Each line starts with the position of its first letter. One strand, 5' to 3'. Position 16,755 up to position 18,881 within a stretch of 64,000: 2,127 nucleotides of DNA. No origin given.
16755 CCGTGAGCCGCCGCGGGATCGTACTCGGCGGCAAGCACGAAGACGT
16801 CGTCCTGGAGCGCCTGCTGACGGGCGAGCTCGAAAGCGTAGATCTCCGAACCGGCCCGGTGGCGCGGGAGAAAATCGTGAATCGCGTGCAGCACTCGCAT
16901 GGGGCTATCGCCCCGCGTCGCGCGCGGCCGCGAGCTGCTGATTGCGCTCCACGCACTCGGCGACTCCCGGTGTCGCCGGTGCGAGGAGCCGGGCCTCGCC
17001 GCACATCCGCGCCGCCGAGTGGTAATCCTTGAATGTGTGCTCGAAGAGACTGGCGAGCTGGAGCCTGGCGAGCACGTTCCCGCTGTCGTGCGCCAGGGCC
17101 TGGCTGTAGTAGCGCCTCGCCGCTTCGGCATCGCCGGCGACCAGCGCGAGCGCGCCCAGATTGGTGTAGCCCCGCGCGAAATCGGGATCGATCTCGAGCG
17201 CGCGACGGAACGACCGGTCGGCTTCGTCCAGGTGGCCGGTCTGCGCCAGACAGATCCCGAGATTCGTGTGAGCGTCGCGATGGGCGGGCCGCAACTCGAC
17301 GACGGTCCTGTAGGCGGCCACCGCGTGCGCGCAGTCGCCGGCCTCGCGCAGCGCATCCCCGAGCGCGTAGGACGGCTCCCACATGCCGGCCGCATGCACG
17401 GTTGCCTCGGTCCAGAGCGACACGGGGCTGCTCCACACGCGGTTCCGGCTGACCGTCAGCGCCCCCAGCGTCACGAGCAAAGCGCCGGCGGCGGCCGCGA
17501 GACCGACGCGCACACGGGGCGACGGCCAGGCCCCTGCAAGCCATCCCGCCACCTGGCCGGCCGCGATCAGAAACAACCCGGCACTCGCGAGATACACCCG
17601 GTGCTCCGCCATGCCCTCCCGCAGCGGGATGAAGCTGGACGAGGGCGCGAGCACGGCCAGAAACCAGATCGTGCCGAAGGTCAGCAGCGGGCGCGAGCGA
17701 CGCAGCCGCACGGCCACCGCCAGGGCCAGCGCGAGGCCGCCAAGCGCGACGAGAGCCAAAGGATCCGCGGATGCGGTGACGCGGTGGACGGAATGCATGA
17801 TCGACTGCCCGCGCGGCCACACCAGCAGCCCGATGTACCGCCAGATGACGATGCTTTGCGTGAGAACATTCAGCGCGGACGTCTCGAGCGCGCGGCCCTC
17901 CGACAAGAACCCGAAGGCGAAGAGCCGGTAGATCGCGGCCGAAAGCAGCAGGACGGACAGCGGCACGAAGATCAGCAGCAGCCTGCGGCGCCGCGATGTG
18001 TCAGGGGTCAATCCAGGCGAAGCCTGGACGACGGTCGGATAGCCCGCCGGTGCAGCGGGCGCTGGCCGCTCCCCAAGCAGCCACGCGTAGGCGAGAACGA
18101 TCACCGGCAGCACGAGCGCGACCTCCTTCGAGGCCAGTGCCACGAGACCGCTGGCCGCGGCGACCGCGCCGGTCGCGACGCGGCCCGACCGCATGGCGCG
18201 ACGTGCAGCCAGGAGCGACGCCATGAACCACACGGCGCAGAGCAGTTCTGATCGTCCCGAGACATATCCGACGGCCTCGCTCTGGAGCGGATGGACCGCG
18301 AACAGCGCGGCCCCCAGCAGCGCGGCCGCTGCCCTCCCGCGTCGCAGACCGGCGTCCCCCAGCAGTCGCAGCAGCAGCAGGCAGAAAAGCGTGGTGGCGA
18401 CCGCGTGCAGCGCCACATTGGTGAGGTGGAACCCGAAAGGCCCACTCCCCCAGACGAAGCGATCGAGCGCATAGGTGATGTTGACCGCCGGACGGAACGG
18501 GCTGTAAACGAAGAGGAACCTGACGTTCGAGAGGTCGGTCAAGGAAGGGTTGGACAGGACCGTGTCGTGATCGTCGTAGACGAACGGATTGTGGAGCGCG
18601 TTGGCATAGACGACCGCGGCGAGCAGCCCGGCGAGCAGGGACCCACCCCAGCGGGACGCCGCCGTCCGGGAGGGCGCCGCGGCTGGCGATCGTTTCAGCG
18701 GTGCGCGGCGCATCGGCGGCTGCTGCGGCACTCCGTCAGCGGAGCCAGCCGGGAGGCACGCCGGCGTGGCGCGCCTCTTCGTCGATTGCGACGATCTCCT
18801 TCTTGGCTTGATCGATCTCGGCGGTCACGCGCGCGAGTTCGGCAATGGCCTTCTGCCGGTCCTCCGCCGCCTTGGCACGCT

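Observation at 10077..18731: Gtr-like three-part set (GtrB-like GT2, DUF2304, TMTC/PMT-like GT-C with TPRs) is a candidate periplasmic protein-glycosylation system next to Thr-rich pilins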

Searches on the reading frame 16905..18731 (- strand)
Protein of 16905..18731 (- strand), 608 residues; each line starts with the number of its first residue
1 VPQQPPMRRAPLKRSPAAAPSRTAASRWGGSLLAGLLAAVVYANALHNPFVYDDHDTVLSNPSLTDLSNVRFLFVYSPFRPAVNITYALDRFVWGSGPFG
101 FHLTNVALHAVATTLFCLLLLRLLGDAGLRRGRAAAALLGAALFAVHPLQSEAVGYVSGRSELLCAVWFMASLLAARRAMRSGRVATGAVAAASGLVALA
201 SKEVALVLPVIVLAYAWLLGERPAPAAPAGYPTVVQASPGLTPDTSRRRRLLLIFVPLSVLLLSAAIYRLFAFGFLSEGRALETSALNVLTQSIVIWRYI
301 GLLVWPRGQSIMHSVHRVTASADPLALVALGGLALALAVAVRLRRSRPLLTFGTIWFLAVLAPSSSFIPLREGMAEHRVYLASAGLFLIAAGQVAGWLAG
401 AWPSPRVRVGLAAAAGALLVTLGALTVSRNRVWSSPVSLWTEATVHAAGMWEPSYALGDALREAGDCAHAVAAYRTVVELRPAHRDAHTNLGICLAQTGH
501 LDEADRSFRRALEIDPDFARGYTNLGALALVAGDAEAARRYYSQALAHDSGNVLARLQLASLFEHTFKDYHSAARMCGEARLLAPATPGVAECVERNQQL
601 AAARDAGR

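Call 5: search_protein_families(library=pfam, proteins=[window:16905-18731:-], max_evalue=0.01)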
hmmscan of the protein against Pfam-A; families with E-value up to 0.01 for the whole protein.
window:16905-18731:- (608 aa): 14 families
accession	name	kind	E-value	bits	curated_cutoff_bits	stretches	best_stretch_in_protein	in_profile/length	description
PF07719.23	TPR_2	-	8.9e-16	57.1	27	2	486-517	2-33/34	Tetratricopeptide repeat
PF00515.34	TPR_1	-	4.3e-15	55.3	27.8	2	486-518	2-34/34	Tetratricopeptide repeat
PF13414.12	TPR_11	-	9.9e-15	54.4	26.8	2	458-499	1-42/42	TPR repeat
PF13181.12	TPR_8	-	7.7e-12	44.8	25.7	1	487-517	3-33/34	Tetratricopeptide repeat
PF13431.12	TPR_17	-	1.5e-11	44.1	24.4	1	508-539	2-33/34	Tetratricopeptide repeat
PF14559.12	TPR_19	-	1.1e-10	42.1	25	2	461-520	1-60/68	Tetratricopeptide repeat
PF13432.12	TPR_16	-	1.5e-10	41.8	32.7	1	455-517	1-63/65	Tetratricopeptide repeat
PF13424.12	TPR_12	-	7.6e-07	29.7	30.1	1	456-515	8-75/77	Tetratricopeptide repeat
PF24575.1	TPR_Slam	-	2.3e-06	28.4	35.2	0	455-508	51-104/104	Surface lipoprotein assembly modifier, N-terminal TPR repeats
PF13428.12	TPR_14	-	1.3e-05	25.8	23.5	0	454-492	4-42/44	Tetratricopeptide repeat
PF13176.12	TPR_7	-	8e-05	22.9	27.9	0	487-517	1-31/36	Tetratricopeptide repeat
PF13174.12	TPR_6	-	8.6e-05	23.4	26.3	0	487-517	2-32/33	Tetratricopeptide repeat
PF13371.12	TPR_9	-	0.0074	16.7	35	0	463-517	7-61/73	Tetratricopeptide repeat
PF23914.1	TPR_CcmH_CycH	-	0.0087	16.3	42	0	508-562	39-93/158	Cytochrome c-type biogenesis protein H TPR domain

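Call 6: search_protein_families(library=ncbifam, proteins=[window:16905-18731:-], max_evalue=0.01)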
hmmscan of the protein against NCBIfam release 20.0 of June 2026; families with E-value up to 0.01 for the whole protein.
window:16905-18731:- (608 aa): 14 families
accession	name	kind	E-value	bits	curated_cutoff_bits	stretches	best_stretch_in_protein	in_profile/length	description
TIGR02917.1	PEP_TPR_lipo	equivalog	3.7e-13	48.3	312.2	1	464-577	444-556/899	XrtA/PEP-CTERM system TPR-repeat protein PrsT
TIGR02521.1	type_IV_pilW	equivalog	6.2e-13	48.8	154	1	454-573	68-188/234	type IV pilus biogenesis/stability protein PilW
NF033920.0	C39_PA2778_fam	equivalog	4.8e-11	42.6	150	2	460-548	165-253/255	PA2778 family cysteine peptidase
NF033762.1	social_mot_Tgl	equivalog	3e-09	36.6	225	1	454-547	34-128/252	social motility TPR repeat lipoprotein Tgl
NF040959.1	MamA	equivalog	5.1e-09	35.9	200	1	451-560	71-180/204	magnetosome protein MamA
NF033758.1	gliding_GltE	equivalog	9.8e-07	28.1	225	1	505-549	72-116/411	adventurous gliding motility TPR repeat lipoprotein GltE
NF008520.0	PRK11447.1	equivalog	4e-06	24.9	858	1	499-565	365-431/1157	cellulose synthase complex outer membrane protein BcsC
TIGR03663.1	TIGR03663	subfamily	5.8e-06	25.6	126.25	1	136-361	99-307/435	flippase activity-associated protein Agl23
TIGR02552.1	LcrH_SycD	equivalog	2.2e-05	24.2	104.8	1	455-544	22-111/136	SycD/LcrH family type III secretion system chaperone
TIGR00990.1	3a0801s09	subfamily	0.00024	19.9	757.25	1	466-563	346-443/615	mitochondrial import receptor subunit TOM70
TIGR03939.1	PGA_TPR_OMP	equivalog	0.00096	17.5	366.65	1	456-553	91-188/800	poly-beta-1,6 N-acetyl-D-glucosamine export porin PgaA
NF008391.2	PRK11189.1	equivalog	0.0016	18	250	1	470-527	84-141/297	lipoprotein NlpI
NF047507.1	TPR_BatC_Lepto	exception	0.0047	16.4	175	0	487-525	98-136/214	TPR repeat-containing protein BatC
NF008757.0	PRK11788.1-5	equivalog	0.0078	15.4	363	0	497-559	192-254/388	lipopolysaccharide assembly protein LapB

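Call 10: search_solved_structures(query=window:16905-18731:-, max_evalue=10, show_alignments=2)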
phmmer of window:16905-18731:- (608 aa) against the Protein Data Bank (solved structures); distinct sequences matched with E-value up to 10: 164 (the best 60 are shown).
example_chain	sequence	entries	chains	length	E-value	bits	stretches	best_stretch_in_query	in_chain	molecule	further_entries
9qhb_A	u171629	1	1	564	1.4e-77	264.8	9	452-559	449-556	Engineered tetratricopeptide repeat protein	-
7yea_A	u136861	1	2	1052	4.7e-45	157.4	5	457-546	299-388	UDP-N-acetylglucosamine--peptide N-acetylglucosaminyltransferase 110 kDa subunit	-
7yeh_B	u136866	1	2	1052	5e-45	157.3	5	457-546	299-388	UDP-N-acetylglucosamine--peptide N-acetylglucosaminyltransferase 110 kDa subunit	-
7ntf_A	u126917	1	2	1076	5.3e-45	157.2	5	457-546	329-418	Isoform 1 of UDP-N-acetylglucosamine--peptide N-acetylglucosaminyltransferase 110 kDa subu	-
1w3b_A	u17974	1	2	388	5e-38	134.2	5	457-546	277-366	UDP-N-ACETYLGLUCOSAMINE--PEPTIDE N-ACETYLGLUCOSAMINYLTRANSFERASE 110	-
6eou_A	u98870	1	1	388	1.6e-37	132.5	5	457-546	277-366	UDP-N-acetylglucosamine--peptide N-acetylglucosaminyltransferase 110 kDa subunit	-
8bu0_A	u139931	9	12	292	6e-33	117.4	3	448-549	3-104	Consensus tetratricopeptide repeat protein | Crystal structure of an 8-repeat consensus TPR superhelix with Zinc. | Monomer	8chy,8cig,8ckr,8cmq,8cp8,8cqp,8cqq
9qhc_A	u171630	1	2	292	7.9e-30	107.1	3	452-550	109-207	Engineered tetratricopeptide repeat protein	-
2fo7_A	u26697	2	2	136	8.6e-24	87.2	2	454-549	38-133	SYNTHETIC CONSENSUS TPR PROTEIN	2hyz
8ch0_A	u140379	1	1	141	3.5e-23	85.2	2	448-546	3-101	Consensus tetratricopeptide repeat protein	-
7y4i_A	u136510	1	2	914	2.7e-21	78.9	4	453-545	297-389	Probable UDP-N-acetylglucosamine--peptide N-acetylglucosaminyltransferase SPINDLY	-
8dtf_A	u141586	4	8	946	3.5e-21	78.6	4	454-545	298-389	Probable UDP-N-acetylglucosamine--peptide N-acetylglucosaminyltransferase SPINDLY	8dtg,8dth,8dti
7obi_A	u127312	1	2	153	8.3e-19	70.8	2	455-553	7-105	CTPR-rv4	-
9gzg_A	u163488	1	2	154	8.2e-18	67.5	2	446-547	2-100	Engineered CTPR protein with glutamic acids for conductivity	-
5lwv_A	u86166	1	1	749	1.1e-17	67.1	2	457-528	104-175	Host cell factor 1,UDP-N-acetylglucosamine--peptide N-acetylglucosaminyltransferase 110 kD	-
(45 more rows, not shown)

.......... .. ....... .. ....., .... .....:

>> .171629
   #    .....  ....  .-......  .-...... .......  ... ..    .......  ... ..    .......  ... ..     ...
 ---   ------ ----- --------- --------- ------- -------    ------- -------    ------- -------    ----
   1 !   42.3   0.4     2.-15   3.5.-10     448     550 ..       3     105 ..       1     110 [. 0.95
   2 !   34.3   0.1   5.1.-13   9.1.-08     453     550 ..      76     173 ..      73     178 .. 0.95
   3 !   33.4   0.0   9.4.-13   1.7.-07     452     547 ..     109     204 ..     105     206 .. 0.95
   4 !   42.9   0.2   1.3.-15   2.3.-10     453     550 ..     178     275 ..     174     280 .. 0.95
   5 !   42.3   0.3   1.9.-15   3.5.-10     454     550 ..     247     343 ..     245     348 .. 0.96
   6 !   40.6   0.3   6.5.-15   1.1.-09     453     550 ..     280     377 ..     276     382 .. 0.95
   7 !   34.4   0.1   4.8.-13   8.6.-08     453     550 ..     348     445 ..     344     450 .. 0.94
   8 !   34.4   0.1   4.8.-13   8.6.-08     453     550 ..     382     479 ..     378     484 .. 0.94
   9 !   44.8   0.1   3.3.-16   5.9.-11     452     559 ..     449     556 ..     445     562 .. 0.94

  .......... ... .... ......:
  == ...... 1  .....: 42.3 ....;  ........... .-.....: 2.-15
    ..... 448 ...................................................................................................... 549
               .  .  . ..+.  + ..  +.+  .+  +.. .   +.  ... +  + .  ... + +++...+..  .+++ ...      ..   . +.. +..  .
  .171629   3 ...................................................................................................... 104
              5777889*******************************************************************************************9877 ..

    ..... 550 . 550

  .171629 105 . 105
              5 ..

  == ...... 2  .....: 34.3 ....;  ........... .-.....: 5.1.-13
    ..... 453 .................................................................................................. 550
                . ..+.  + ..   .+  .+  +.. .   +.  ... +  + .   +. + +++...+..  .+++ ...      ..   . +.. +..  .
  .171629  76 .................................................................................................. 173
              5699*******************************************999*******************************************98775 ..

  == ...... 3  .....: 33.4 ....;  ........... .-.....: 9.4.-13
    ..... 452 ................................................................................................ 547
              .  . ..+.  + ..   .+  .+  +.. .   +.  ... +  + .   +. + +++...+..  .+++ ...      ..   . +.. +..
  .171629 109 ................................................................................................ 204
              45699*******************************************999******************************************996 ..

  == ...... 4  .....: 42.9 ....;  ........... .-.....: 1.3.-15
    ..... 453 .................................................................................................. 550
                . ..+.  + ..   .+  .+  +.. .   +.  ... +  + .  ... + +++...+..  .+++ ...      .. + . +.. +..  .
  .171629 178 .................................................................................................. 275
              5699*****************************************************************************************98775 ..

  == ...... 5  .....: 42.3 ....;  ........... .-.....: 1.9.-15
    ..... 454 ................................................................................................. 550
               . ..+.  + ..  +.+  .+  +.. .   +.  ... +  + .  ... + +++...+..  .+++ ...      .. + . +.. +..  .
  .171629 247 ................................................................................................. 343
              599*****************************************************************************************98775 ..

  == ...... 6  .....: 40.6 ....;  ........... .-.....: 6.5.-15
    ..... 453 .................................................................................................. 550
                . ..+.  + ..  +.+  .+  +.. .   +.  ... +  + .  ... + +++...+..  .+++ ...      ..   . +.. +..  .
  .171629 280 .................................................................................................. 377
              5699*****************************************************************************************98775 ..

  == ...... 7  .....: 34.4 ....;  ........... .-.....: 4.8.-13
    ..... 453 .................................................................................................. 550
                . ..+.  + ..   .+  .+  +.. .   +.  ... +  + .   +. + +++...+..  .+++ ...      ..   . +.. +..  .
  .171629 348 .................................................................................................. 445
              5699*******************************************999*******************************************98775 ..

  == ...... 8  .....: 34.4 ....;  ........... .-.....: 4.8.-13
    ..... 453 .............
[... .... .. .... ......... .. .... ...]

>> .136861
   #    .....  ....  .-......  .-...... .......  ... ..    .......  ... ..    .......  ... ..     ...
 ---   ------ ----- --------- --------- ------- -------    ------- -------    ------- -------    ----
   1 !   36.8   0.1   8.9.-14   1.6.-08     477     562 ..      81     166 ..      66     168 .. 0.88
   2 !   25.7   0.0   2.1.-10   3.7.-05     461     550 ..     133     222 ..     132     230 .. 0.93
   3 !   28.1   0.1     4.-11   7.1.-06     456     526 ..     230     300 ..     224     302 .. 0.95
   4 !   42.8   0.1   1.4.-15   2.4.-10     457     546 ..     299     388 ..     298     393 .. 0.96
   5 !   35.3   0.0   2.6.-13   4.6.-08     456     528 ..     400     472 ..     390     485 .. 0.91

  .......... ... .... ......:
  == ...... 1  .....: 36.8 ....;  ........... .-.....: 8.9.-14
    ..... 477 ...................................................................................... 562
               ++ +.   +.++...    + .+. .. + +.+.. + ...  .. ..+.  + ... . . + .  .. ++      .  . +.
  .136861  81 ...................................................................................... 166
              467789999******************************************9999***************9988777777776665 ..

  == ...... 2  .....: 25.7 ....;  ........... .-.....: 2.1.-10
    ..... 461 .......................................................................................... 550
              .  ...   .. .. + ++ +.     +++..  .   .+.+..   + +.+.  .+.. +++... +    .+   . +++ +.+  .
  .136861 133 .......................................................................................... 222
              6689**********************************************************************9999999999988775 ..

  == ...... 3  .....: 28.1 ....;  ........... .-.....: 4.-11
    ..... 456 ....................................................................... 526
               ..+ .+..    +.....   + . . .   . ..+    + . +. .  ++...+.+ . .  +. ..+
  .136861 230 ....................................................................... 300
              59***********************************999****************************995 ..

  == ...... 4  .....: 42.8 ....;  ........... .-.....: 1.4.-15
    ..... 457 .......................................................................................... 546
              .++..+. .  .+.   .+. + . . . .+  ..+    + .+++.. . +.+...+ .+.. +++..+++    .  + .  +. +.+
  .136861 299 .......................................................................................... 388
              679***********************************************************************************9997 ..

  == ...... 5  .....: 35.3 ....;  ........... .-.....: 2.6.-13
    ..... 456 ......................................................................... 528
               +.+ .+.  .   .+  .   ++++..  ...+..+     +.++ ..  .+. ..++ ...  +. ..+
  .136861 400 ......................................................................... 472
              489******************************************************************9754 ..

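Call 11: find_homologous_proteins(query=window:16905-18731:-, max_evalue=0.00001)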
Query window:16905-18731:- (608 aa): 643 proteins with E <= 0.00001 among 8000 candidates; the best 120 are listed.
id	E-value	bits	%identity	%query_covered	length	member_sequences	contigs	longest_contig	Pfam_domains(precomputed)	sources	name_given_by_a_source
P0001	0.0e+0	1276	99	99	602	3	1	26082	PF14559.13,PF24575.2,PF13431.13,PF13414.13,PF00515.35,PF13424.13,PF13432.13,PF13428.13,PF13181.13,PF07719.24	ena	-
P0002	6.2e-257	872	70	99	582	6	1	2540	PF14559.13,PF24575.2,PF13431.13,PF13414.13,PF00515.35,PF13424.13,PF13432.13,PF13428.13,PF13181.13,PF07719.24,PF13174.13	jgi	jgi:protein O-mannosyl-transferase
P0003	1.2e-225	769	69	91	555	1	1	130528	PF14559.13,PF13414.13,PF13432.13,PF07719.24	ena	-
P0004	2.0e-223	761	63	99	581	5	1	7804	PF14559.13,PF24575.2,PF13431.13,PF13414.13,PF00515.35,PF13424.13,PF13432.13,PF13428.13,PF13181.13,PF07719.24,PF13174.13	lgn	-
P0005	1.6e-222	758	63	99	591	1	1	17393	PF13431.13,PF23914.2,PF13414.13,PF13176.13,PF13428.13,PF14559.13,PF24575.2,PF00515.35,PF13424.13,PF13432.13,PF13181.13,PF07719.24,PF13174.13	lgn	-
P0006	1.1e-221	756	62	98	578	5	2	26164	PF14559.13,PF13431.13,PF13414.13,PF00515.35,PF13424.13,PF13176.13,PF13432.13,PF13428.13,PF13181.13,PF07719.24,PF13174.13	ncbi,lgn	-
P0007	2.5e-221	754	63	96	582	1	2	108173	PF13431.13,PF13414.13,PF13176.13,PF13428.13,PF14559.13,PF24575.2,PF00515.35,PF13424.13,PF13432.13,PF13181.13,PF07719.24,PF13174.13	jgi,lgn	jgi:Tfp pilus assembly protein PilF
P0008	4.5e-221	754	62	97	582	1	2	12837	PF13431.13,PF13414.13,PF13176.13,PF13428.13,PF14559.13,PF24575.2,PF00515.35,PF13424.13,PF13432.13,PF13181.13,PF07719.24,PF13174.13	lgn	-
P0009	4.3e-218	744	62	99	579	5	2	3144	PF13431.13,PF13414.13,PF13176.13,PF13428.13,PF13374.13,PF14559.13,PF24575.2,PF00515.35,PF13424.13,PF13432.13,PF13181.13,PF07719.24,PF13174.13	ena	-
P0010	3.2e-216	738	63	92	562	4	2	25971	PF14559.13,PF24575.2,PF13431.13,PF13414.13,PF00515.35,PF13424.13,PF13432.13,PF13428.13,PF13181.13,PF07719.24,PF13174.13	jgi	jgi:flagellin-like protein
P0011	5.4e-216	737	64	93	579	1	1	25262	PF03704.24,PF13431.13,PF13414.13,PF13176.13,PF13428.13,PF14559.13,PF24575.2,PF00515.35,PF13424.13,PF13432.13,PF13181.13,PF07719.24,PF13174.13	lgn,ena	-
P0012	2.0e-215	735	63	92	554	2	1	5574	PF14559.13,PF24575.2,PF13431.13,PF13414.13,PF00515.35,PF13424.13,PF13432.13,PF13428.13,PF13181.13,PF07719.24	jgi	jgi:protein O-mannosyl-transferase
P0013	2.9e-215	734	63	93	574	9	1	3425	PF13431.13,PF13414.13,PF13428.13,PF13374.13,PF14559.13,PF24575.2,PF00515.35,PF13424.13,PF13432.13,PF13181.13,PF07719.24,PF13174.13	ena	-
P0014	5.0e-215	734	63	94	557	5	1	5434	PF14559.13,PF24575.2,PF13431.13,PF13414.13,PF00515.35,PF13424.13,PF13432.13,PF13428.13,PF13181.13,PF07719.24,PF13174.13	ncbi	-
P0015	1.9e-214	732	63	93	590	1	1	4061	PF13431.13,PF13414.13,PF13176.13,PF13428.13,PF14559.13,PF24575.2,PF00515.35,PF13424.13,PF13432.13,PF13181.13,PF07719.24,PF13174.13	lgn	-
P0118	2.0e-192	659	58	95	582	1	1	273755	PF13431.13,PF13414.13,PF13176.13,PF13428.13,PF14559.13,PF24575.2,PF00515.35,PF13424.13,PF13432.13,PF13181.13,PF07719.24,PF13174.13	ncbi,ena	-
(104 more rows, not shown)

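Call 12: find_encoding_contigs(protein=P0118, flank=10000, max_places=2)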
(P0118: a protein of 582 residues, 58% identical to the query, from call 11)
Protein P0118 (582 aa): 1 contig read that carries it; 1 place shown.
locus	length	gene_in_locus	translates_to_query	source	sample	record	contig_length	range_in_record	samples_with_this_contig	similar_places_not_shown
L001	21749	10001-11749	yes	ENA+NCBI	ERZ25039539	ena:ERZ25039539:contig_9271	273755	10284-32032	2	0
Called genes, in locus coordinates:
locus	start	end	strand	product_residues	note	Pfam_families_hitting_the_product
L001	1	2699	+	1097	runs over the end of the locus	PF05567:T4P_PilY1 (faint)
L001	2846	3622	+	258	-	PF13414:TPR_11 (weak), PF13424:TPR_12 (weak), PF14559:TPR_19 (weak), PF23914:TPR_CcmH_CycH, PF13431:TPR_17 (weak), PF00515:TPR_1 (weak), PF13432:TPR_16, PF13414:TPR_11, +16 more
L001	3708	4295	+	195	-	-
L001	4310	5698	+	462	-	PF00072:Response_reg, PF00158:Sigma54_activat, PF01078:Mg_chelatase (faint), PF14532:Sigma54_activ_2, PF07728:AAA_5 (weak), PF25601:AAA_lid_14, PF02954:HTH_8 (weak)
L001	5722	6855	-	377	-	PF13685:Fe-ADH_2 (weak), PF01761:DHQ_synthase, PF24621:DHQS_C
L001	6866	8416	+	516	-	PF00890:FAD_binding_2, PF02910:Succ_DH_flav_C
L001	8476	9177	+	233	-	PF00587:tRNA-synt_2b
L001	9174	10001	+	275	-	PF03129:HGTP_anticodon, PF09180:ProRS-C_1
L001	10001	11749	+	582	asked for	PF13424:TPR_12 (weak), PF13432:TPR_16, PF14559:TPR_19, PF00515:TPR_1, PF07719:TPR_2 (weak), PF13424:TPR_12 (weak), PF00515:TPR_1 (weak), PF07719:TPR_2 (weak), +7 more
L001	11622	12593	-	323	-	-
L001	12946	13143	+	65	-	-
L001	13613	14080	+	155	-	-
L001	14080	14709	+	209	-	PF13439:Glyco_transf_4, PF13579:Glyco_trans_4_4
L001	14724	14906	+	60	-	-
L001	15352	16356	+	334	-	PF00535:Glycos_transf_2, PF13641:Glyco_tranf_2_3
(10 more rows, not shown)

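Call 13: find_encoding_contigs(protein=P0003, flank=10000, max_places=2)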
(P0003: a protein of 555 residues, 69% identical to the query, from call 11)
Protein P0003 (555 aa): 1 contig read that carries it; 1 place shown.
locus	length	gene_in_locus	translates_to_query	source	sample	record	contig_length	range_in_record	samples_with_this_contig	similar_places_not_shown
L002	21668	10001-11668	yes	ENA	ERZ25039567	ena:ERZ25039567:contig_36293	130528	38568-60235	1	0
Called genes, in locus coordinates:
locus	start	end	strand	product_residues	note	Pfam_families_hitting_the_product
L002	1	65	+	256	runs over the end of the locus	PF06750:A24_N_bact, PF01478:Peptidase_A24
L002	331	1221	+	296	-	PF00512:HisKA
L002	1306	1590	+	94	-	PF02518:HATPase_c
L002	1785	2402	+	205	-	-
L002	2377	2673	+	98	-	PF07963:N_methyl (weak)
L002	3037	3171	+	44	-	-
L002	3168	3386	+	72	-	-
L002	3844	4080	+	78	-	-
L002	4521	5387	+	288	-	-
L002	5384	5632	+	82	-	-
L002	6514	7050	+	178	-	-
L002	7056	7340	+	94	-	-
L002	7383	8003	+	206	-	-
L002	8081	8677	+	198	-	-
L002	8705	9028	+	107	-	PF13428:TPR_14 (faint), PF13429:TPR_15 (weak), PF13432:TPR_16 (faint), PF13431:TPR_17 (faint), PF13424:TPR_12 (weak), PF00515:TPR_1 (weak), PF13181:TPR_8 (weak), PF13414:TPR_11, +2 more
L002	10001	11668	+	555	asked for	PF07719:TPR_2 (faint), PF13414:TPR_11 (faint), PF13432:TPR_16, PF14559:TPR_19 (weak)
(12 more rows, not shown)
